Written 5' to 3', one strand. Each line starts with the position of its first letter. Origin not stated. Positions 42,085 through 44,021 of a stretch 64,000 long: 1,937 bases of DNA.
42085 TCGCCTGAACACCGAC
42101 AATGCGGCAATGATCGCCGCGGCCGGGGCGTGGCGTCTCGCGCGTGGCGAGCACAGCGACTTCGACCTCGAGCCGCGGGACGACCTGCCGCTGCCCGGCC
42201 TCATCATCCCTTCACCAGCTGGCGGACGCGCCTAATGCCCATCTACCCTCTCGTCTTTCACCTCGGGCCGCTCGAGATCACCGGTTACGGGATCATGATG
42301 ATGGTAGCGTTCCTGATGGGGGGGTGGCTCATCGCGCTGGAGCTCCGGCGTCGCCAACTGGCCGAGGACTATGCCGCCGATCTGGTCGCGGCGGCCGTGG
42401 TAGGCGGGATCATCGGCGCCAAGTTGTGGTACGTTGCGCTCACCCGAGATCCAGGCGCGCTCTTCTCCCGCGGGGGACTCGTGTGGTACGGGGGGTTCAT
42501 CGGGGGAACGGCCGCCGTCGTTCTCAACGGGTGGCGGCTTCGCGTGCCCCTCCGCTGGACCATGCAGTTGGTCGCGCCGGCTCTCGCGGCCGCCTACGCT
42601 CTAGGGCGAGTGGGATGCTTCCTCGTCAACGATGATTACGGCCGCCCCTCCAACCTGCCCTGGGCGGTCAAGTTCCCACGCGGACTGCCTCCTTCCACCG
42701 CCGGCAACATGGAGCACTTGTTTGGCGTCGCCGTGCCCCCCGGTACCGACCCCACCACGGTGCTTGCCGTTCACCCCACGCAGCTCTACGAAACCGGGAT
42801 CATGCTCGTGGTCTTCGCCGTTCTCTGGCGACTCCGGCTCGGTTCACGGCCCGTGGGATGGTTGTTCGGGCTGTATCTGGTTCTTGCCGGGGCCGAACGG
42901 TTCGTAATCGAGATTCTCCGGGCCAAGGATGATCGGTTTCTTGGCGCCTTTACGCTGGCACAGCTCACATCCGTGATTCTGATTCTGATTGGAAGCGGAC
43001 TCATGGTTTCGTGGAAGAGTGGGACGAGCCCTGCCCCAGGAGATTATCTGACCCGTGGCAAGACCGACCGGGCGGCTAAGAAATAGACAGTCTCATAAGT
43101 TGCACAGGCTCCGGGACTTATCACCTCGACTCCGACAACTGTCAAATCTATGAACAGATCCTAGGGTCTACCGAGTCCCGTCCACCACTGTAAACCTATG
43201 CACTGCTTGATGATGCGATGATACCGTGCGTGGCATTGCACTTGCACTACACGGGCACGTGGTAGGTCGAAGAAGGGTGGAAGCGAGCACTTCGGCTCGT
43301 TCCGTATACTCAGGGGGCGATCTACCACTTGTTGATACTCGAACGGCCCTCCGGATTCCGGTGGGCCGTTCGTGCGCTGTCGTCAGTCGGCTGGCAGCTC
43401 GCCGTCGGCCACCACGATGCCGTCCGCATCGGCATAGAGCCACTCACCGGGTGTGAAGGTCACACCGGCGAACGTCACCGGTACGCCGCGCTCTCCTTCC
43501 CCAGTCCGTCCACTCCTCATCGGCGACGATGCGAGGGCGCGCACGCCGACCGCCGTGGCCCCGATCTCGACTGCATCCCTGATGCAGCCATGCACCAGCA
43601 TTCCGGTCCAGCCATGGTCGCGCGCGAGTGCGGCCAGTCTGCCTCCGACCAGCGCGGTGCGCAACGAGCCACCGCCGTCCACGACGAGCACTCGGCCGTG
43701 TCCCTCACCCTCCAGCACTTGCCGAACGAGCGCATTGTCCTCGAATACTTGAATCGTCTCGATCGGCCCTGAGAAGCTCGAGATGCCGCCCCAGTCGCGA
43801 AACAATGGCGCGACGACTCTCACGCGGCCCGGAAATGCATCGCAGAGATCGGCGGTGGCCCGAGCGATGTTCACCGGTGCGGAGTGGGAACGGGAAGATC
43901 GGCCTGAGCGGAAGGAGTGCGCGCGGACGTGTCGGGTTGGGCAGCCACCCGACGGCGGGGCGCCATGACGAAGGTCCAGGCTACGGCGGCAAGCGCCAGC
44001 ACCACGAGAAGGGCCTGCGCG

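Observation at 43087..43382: Orphan low-GC convergent spacer with a near-consensus sigma54 promoter feeding a highly structured ~115 nt RNA: candidate sigma54-dependent sRNA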

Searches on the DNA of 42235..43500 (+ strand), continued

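Call 70: search_with_rna_model(model_id=R1, sources=[L081, L082, L083, L084, L085, L086, L087, L088, L089, L090, L091, L092, L093, L094, L095, L096, L097, L098, L099, L100, L101, L102, L103, L104, L105, L106, L107, L108, L109, L110, L111, L112, L113, L114, L115, L116, L117, L118, L119, L120, L121, L122, L123, L124, L125, L126, L127, L128, L129, L130, L131, L132, L133, L134, L135, L136, L137, L138, L139, L140, L141, L142, L143, L144, L145, L146, L147, L148, L149, L150, L151, L152, L153, L154, L155, L156, L157, L158, L159, L160, L161, L162, L163, L164, L165, L166, L167, L168, L169, L170, L171, L172, L173, L174, L175, L176, L177, L178, L179, L180], max_evalue=0.001, make_alignment=true)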
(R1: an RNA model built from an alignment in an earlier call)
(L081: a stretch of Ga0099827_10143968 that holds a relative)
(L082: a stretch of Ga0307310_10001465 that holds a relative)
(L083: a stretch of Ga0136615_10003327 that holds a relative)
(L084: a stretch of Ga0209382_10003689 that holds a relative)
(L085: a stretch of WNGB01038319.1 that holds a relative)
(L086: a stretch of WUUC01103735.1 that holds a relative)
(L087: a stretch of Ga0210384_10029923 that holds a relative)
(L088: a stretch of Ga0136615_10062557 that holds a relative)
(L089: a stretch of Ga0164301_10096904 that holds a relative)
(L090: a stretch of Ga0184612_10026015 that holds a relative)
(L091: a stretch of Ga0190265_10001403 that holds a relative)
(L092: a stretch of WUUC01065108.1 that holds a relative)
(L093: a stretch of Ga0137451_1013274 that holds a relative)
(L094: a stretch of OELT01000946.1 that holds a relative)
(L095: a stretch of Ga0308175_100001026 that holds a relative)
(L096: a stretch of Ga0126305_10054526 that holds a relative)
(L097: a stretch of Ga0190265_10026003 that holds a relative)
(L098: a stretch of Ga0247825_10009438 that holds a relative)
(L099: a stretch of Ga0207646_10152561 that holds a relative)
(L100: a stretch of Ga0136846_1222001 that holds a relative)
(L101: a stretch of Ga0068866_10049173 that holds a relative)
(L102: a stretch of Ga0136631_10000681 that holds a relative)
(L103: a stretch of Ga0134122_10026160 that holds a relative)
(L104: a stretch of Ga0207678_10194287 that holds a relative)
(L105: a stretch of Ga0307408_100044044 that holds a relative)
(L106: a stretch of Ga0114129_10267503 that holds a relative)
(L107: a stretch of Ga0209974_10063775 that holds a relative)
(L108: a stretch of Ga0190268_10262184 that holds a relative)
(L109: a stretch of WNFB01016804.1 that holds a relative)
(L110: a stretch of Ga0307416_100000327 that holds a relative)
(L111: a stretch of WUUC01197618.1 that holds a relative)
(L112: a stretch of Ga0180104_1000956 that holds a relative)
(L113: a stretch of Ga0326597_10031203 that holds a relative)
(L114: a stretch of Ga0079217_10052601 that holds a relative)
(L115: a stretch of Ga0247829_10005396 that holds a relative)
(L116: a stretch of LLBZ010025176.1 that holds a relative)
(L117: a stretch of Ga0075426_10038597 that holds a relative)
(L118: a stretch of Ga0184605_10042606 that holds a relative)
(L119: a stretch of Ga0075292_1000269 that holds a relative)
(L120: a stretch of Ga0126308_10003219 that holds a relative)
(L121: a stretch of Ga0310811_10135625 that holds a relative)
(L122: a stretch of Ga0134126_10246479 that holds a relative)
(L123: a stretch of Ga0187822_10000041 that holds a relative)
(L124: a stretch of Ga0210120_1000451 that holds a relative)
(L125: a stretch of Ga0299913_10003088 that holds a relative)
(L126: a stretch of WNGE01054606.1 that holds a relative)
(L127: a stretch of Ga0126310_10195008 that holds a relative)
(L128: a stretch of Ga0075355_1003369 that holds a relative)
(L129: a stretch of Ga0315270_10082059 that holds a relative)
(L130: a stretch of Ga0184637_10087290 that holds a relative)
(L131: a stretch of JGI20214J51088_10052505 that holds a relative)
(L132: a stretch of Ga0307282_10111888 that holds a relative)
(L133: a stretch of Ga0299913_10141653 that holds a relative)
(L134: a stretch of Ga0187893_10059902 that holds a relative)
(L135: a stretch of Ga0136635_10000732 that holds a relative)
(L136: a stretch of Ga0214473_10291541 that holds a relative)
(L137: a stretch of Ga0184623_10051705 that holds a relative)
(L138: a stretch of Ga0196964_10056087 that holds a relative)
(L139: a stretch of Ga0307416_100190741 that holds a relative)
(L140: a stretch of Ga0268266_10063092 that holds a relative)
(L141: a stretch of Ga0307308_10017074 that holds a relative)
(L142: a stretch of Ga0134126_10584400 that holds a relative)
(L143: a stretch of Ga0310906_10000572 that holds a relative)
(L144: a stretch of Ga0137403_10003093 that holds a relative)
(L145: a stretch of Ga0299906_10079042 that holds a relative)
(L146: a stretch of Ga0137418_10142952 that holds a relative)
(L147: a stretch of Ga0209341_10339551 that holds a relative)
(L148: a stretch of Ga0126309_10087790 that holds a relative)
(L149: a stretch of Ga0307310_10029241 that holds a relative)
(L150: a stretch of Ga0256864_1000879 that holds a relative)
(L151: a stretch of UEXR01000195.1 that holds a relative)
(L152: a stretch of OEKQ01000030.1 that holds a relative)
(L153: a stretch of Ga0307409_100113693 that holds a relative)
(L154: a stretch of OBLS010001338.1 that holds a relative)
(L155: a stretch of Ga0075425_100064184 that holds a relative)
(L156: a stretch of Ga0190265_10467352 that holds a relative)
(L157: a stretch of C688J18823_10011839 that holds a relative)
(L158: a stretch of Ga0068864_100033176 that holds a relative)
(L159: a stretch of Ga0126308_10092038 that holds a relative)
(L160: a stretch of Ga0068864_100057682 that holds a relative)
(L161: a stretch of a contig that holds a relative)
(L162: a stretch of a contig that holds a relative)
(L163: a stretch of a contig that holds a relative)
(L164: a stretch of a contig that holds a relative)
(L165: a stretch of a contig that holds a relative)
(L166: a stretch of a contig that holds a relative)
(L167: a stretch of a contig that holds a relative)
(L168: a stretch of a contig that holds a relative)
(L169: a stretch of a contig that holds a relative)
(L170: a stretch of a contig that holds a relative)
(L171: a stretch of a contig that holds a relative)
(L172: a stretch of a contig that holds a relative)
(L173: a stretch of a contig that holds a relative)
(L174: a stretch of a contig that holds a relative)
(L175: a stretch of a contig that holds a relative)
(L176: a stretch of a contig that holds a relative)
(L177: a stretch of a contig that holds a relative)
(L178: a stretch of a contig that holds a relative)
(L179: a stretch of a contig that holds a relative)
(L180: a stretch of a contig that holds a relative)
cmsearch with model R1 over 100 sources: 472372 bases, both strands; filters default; matches with E-value up to 0.001: 140.
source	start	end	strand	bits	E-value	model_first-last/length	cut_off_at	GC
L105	63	187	-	142.9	4.4e-32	1-125/125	no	0.57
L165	9540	9664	+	141.3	1.1e-31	1-125/125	no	0.61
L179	748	872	-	139.4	3.1e-31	1-125/125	no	0.66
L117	347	470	+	138.8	4.2e-31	1-125/125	no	0.59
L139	129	253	+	138.7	4.5e-31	1-125/125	no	0.62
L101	821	943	+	138.3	5.7e-31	1-125/125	no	0.59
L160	851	975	-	138.3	5.7e-31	1-125/125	no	0.6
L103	162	285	-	137.9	7.3e-31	1-125/125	no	0.63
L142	401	524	+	137.9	7.3e-31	1-125/125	no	0.63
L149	835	959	-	137.4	9.5e-31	1-125/125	no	0.59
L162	4226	4350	-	136.8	1.3e-30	1-125/125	no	0.61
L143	6383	6505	-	136.7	1.4e-30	1-125/125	no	0.59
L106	1311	1435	+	136.6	1.5e-30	1-125/125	no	0.62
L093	1470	1594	-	136.6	1.5e-30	1-125/125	no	0.59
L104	1408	1533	+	136.3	1.7e-30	1-125/125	no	0.6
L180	747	872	+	136.3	1.7e-30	1-125/125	no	0.6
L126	1175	1300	+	135.6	2.6e-30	1-125/125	no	0.61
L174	4362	4486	-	135.5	2.7e-30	1-125/125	no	0.61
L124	5225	5348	-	135.4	2.8e-30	1-125/125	no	0.62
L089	1328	1449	-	135.3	3e-30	1-125/125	no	0.61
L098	1417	1541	-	135.3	3e-30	1-125/125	no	0.62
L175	1878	2000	+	135.1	3.5e-30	1-125/125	no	0.58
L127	189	311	+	135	3.6e-30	1-125/125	no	0.57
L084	2918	3041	-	134.8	4e-30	1-125/125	no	0.59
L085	1775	1900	+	134.4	4.9e-30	1-125/125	no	0.63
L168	294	417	-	134.2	5.6e-30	1-125/125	no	0.6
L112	4280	4403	-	134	6.2e-30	1-125/125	no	0.59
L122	1172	1294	-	134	6.2e-30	1-125/125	no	0.55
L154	8368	8490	-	134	6.4e-30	1-125/125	no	0.61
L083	3513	3637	+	133.8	6.9e-30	1-125/125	no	0.57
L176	1317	1442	-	133.8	7e-30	1-125/125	no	0.6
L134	561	683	-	133.7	7.3e-30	1-125/125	no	0.59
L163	1359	1479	-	133.4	8.8e-30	1-125/125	no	0.57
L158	4134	4258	-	133.4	9e-30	1-125/125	no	0.6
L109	3150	3276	-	133.3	9.4e-30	1-125/125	no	0.61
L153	616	740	+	133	1.1e-29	1-125/125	no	0.62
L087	2829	2955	-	132.8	1.2e-29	1-125/125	no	0.57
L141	155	278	+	132.6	1.4e-29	1-125/125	no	0.61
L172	833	954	-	132.4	1.5e-29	1-125/125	no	0.56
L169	4167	4288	+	132.3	1.6e-29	1-125/125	no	0.61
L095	1975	2098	-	132.3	1.6e-29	1-125/125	no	0.6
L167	97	220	+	132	1.9e-29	1-125/125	no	0.59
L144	4498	4623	-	131.9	2e-29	1-125/125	no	0.63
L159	1508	1630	-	131.6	2.4e-29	1-125/125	no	0.61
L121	1781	1903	+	131.5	2.6e-29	1-125/125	no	0.63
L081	724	847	+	131.3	2.7e-29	1-125/125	no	0.6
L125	12161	12285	+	131.3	2.8e-29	1-125/125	no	0.61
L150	7052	7174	+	130.9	3.6e-29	1-125/125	no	0.58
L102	1196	1317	-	130.8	3.8e-29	1-125/125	no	0.57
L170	2635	2756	+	130.6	4.1e-29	1-125/125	no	0.56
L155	2238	2364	-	130.4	4.7e-29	1-125/125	no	0.58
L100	5305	5426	-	130.1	5.4e-29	1-125/125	no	0.61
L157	2273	2394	+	130.1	5.4e-29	1-125/125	no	0.61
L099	1413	1535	+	130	5.9e-29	1-125/125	no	0.56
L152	3595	3720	+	129.9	6.3e-29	1-125/125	no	0.6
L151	31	154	+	129.7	7e-29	1-125/125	no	0.6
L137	511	632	+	129.4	8e-29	1-125/125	no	0.57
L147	1096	1217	-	129.4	8.2e-29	1-125/125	no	0.58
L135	6846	6967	-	128.4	1.4e-28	1-125/125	no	0.57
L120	3744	3865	+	128.3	1.5e-28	1-125/125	no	0.6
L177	494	615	-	128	1.8e-28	1-125/125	no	0.59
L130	1712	1832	-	127.8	2e-28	1-125/125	no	0.59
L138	1036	1157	-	127.7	2e-28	1-125/125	no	0.59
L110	309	433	-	127.5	2.3e-28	1-125/125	no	0.61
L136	1674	1801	-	127.3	2.6e-28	1-125/125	no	0.62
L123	6648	6772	-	127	3.1e-28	1-125/125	no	0.6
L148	10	131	+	127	3.1e-28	1-125/125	no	0.59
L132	1150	1272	-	126.9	3.2e-28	1-125/125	no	0.58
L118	512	632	-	126.4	4.3e-28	1-125/125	no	0.6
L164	6834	6957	+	125.8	5.9e-28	1-125/125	no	0.57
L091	1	122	+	125.7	6.5e-28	1-125/125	no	0.57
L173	1676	1801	-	125.1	8.6e-28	1-125/125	no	0.62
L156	1059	1182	-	123.7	1.9e-27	1-125/125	no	0.6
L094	6479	6601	-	122.7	3.3e-27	5-125/125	5'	0.59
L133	1193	1319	-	122.3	4.1e-27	1-125/125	no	0.65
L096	1414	1535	+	122.3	4.2e-27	1-125/125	no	0.6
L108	72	193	+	122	5e-27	1-125/125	no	0.61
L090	922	1045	+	121.3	7.1e-27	1-125/125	no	0.62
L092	14561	14676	-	121.1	8.1e-27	9-125/125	5'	0.59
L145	1767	1890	+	119.1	2.4e-26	1-125/125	no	0.59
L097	2423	2546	-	117.7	5.3e-26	1-125/125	no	0.56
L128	701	826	+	117.2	7.3e-26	1-125/125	no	0.55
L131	1287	1412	+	117.2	7.3e-26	1-125/125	no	0.55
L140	2513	2633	-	116.9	8.3e-26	1-125/125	no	0.56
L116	1885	2006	-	116.6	1e-25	1-125/125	no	0.57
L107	1138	1249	+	116.4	1.1e-25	1-112/125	3'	0.62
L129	584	709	-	116.1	1.3e-25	1-125/125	no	0.6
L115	1842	1966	-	115.9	1.5e-25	1-125/125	no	0.58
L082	8639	8750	-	115.1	2.2e-25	10-125/125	5'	0.61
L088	109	236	-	111.7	1.5e-24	1-125/125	no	0.59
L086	1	112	+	111.1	2.1e-24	11-125/125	5'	0.61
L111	4531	4645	-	111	2.2e-24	9-125/125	5'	0.57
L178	1186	1312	-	109.5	5.2e-24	1-125/125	no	0.62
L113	6679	6783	+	103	1.9e-22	1-105/125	3'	0.6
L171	1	99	-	100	1e-21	1-98/125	3'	0.61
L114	1160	1281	+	99.2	1.5e-21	1-125/125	no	0.61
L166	1843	1964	-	93.5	3.7e-20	1-125/125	no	0.61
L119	167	289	-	92.6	6.1e-20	1-125/125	no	0.67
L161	1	68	-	81.1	3.7e-17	1-68/125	3'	0.6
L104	1484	1589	-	40.9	1.9e-07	1-125/125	no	0.61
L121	1855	1948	-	37.9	9.7e-07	1-125/125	no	0.63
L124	5178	5274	+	36.2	2.6e-06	1-125/125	no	0.67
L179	691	797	+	34.5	6.5e-06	1-125/125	no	0.72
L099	1487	1599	-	34.3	7.2e-06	1-125/125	no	0.61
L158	4053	4184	+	33.9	9.1e-06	1-125/125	no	0.59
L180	823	964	-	33.4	1.2e-05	1-125/125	no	0.59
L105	48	112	+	33.3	1.3e-05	1-125/125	no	0.66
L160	832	900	+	32.5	2e-05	1-125/125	no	0.65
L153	691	758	-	32.1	2.4e-05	1-125/125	no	0.66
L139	204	270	-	31.7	3.2e-05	1-125/125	no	0.72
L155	2186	2287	+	31.2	4e-05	1-125/125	no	0.63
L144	4462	4547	+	31.2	4.1e-05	1-125/125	no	0.65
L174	4334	4411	+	30.6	5.6e-05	1-125/125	no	0.63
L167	171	247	-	30.5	5.9e-05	1-125/125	no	0.7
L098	1386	1466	+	30.5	5.9e-05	1-125/125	no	0.65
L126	1251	1307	-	30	7.9e-05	1-125/125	no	0.61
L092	14536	14609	+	29.7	9.2e-05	1-125/125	no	0.58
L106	1395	1429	-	29.7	9.3e-05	82-116/125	no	0.74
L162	4232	4266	+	29.7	9.3e-05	82-116/125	no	0.74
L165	9615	9679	-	29.4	0.00011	1-125/125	no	0.68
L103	113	211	+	29.3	0.00012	1-125/125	no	0.66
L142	475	573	-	29.3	0.00012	1-125/125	no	0.66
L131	1363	1451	-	29.1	0.00013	1-125/125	no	0.69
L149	803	884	+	29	0.00014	1-125/125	no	0.61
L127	264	344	-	28.8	0.00016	1-125/125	no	0.57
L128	777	839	-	28.7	0.00016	1-125/125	no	0.62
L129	558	633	+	28.7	0.00016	1-125/125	no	0.71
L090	994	1074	-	28.6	0.00018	1-125/125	no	0.68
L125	12236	12321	-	28.5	0.00018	1-125/125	no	0.71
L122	1147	1219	+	28.3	0.00021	1-125/125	no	0.56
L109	3127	3199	+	28.2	0.00022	1-125/125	no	0.66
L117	421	488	-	27.4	0.00034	1-125/125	no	0.66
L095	1944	2023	+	27.3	0.00036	1-125/125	no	0.66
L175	1953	2040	-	27.2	0.00039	1-125/125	no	0.66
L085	1851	1926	-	26.6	0.00052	1-125/125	no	0.59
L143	6356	6430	+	26.3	0.00062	1-125/125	no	0.56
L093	1426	1519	+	25.9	0.00076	1-125/125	no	0.68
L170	2709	2838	-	25.8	0.00083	1-125/125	no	0.62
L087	2806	2878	+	25.5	0.001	1-125/125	no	0.62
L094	6456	6528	+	25.5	0.001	1-125/125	no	0.62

Alignment A3: 140 matches aligned to the model, 206 columns, each read 5' to 3' on its own strand. Consensus structure (alignment columns), stored with it:
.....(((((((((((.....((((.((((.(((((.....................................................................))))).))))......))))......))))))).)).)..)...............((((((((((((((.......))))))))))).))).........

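Call 75: search_with_rna_model(model_id=R1, sources=[L060, L037, L064, L046, L058], max_evalue=0.001, filters=off, show_alignments=3)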
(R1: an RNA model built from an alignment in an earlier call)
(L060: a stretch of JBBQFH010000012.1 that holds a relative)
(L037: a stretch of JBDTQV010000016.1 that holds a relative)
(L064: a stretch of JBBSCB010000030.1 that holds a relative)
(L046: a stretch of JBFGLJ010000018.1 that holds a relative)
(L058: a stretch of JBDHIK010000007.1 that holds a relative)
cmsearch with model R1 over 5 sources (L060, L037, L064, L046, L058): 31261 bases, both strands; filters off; matches with E-value up to 0.001: 4.
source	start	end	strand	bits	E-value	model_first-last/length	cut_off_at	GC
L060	3839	3936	+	42.3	5.7e-09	1-125/125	no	0.62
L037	2588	2663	-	32.4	1.4e-06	1-125/125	no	0.66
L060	3887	3976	-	27.1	2.6e-05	1-125/125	no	0.66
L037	2567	2638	+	26.4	4e-05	1-125/125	no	0.62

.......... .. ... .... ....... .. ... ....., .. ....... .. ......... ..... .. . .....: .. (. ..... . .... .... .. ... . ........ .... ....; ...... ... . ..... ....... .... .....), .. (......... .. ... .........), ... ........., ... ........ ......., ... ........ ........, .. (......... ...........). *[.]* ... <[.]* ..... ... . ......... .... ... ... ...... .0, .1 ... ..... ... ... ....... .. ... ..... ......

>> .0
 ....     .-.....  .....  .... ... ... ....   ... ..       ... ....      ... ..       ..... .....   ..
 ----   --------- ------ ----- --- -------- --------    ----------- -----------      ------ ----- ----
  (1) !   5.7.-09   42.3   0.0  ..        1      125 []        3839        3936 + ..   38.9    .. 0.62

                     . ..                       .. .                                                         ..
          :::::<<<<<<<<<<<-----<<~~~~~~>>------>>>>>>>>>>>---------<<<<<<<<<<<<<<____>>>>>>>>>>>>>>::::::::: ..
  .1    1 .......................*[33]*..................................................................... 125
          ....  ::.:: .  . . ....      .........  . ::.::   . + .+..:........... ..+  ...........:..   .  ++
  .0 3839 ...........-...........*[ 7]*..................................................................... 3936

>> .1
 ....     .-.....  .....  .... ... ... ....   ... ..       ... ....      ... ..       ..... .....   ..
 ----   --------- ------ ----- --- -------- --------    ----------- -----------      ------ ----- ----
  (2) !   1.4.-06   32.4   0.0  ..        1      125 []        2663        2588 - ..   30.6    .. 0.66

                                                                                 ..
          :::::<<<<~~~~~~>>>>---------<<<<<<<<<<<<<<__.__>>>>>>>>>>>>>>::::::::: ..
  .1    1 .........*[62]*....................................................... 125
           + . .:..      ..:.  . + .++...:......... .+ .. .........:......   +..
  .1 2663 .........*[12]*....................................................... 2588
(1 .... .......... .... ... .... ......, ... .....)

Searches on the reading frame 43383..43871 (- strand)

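Call 39: search_protein_families(library=pfam, proteins=[window:43383-43871:-])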
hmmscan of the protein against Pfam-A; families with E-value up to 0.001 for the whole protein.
window:43383-43871:- (162 aa): 1 family
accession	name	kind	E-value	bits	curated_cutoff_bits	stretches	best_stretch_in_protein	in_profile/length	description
PF03737.21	RraA-like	-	2.2e-42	145.3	24.5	1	6-154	1-152/152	Aldolase/RraA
